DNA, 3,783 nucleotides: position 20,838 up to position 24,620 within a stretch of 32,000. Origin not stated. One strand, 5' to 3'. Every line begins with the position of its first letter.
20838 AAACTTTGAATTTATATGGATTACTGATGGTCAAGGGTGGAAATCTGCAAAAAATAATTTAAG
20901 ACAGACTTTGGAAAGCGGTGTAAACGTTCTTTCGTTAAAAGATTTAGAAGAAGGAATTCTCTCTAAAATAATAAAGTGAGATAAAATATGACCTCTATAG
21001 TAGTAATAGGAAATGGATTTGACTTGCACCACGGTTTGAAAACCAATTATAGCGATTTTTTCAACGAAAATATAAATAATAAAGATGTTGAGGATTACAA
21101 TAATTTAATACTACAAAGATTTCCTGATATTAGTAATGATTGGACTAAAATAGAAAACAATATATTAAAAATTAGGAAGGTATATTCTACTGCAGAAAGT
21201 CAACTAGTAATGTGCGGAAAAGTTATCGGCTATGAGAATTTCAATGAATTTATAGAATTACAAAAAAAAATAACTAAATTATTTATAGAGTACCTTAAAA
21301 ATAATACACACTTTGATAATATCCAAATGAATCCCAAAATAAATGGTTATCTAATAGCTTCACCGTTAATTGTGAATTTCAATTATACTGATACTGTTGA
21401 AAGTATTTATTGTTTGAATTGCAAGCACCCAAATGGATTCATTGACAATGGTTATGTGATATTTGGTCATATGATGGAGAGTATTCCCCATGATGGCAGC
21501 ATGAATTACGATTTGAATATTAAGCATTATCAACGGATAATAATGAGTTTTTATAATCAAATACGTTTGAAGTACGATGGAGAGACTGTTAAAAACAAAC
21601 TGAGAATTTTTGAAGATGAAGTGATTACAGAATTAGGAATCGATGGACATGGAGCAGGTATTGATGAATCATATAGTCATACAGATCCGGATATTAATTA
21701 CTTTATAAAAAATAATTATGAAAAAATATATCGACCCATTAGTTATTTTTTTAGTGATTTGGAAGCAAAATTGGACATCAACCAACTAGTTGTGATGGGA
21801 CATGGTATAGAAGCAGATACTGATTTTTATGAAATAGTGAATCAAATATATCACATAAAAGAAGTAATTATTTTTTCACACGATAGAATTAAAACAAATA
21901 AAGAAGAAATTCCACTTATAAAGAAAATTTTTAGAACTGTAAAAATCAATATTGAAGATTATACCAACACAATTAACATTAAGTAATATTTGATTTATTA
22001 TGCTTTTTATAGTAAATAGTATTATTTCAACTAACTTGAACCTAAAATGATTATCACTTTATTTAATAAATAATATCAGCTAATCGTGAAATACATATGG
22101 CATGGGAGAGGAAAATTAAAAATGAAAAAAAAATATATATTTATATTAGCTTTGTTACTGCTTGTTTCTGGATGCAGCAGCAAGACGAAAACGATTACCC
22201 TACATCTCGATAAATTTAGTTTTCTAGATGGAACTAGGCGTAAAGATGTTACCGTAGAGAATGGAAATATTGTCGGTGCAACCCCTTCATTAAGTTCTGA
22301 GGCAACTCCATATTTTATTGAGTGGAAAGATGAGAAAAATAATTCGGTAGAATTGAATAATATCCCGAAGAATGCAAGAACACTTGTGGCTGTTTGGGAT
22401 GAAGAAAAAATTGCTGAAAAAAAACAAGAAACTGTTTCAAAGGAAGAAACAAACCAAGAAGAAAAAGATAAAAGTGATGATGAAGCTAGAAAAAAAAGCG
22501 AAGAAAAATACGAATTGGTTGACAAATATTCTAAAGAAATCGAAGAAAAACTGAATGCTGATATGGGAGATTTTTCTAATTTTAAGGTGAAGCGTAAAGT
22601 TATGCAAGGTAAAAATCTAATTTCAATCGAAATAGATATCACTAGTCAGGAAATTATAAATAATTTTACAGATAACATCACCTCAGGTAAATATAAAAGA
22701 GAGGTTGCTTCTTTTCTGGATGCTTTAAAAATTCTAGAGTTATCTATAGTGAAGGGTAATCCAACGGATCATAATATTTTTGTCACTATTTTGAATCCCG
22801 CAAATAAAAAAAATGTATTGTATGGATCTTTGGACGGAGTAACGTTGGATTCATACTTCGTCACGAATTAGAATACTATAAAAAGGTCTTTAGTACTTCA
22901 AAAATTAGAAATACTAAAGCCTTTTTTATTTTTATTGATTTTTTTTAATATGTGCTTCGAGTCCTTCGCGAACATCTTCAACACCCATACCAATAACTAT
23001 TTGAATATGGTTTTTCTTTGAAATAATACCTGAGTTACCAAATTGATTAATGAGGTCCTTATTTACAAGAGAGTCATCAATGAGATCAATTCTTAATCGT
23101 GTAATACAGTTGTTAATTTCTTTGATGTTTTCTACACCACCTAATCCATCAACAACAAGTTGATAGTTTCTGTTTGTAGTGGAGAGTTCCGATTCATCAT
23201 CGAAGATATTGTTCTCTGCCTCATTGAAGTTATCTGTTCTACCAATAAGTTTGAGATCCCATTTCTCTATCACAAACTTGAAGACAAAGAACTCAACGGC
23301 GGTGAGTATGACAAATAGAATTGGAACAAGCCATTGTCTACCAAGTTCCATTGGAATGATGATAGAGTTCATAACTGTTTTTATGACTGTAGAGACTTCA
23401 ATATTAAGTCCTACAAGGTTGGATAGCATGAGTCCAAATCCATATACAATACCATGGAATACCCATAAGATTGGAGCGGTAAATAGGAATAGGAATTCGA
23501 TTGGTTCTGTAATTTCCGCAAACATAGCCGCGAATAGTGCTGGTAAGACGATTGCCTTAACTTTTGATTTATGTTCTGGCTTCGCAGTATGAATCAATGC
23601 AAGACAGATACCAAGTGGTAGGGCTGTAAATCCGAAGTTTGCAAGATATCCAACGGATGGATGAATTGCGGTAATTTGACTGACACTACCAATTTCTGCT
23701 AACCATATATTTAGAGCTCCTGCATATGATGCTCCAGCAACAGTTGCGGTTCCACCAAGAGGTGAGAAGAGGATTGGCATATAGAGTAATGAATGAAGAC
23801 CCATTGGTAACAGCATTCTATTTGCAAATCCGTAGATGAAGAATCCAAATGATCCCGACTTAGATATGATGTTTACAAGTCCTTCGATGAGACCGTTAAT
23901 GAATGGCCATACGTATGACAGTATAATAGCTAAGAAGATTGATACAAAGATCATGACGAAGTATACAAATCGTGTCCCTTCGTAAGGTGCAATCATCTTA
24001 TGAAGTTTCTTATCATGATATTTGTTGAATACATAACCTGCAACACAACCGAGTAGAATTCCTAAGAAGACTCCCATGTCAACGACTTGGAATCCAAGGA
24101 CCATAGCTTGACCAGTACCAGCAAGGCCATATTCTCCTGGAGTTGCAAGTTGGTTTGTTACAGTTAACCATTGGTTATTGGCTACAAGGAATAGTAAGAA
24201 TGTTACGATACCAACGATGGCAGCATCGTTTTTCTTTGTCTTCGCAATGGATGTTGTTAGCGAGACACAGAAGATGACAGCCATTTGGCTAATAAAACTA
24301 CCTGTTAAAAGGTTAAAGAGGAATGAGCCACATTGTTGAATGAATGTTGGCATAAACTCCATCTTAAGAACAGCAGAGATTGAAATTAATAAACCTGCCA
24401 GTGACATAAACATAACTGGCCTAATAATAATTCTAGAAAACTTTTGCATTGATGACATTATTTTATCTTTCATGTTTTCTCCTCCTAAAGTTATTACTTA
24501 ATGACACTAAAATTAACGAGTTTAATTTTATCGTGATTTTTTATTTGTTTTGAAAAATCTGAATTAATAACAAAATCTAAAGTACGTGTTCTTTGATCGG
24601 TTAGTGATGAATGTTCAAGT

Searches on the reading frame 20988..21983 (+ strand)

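Call 41: search_protein_families(library=pfam, proteins=[window:20988-21983:+], max_evalue=0.001)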
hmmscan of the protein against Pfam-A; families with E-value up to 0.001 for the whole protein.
window:20988-21983:+ (332 aa): 1 family
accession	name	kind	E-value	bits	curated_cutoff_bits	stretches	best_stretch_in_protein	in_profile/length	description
PF14253.11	AbiH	-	6.1e-21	76.1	30.9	1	4-291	1-252/260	Bacteriophage abortive infection AbiH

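Call 42: search_protein_families(library=padloc, proteins=[window:20988-21983:+], max_evalue=0.001)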
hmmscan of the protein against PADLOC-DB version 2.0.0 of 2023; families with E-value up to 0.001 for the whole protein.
window:20988-21983:+ (332 aa): 1 family
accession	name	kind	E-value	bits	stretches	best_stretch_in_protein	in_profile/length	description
PDLC02345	AbiH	-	1.3e-08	32.7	1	4-99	3-107/343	AbiH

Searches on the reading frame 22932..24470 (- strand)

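Call 41: search_protein_families(library=pfam, proteins=[window:22932-24470:-], max_evalue=0.001)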
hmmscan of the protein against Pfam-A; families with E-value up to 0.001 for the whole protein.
window:22932-24470:- (512 aa): 2 families
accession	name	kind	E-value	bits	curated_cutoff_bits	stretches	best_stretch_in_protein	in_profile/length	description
PF02378.23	PTS_EIIC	-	2.4e-40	139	30.7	1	13-342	2-317/319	Phosphotransferase system, EIIC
PF00367.25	PTS_EIIB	-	2.2e-12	46.6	27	1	439-470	3-34/34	phosphotransferase system, EIIB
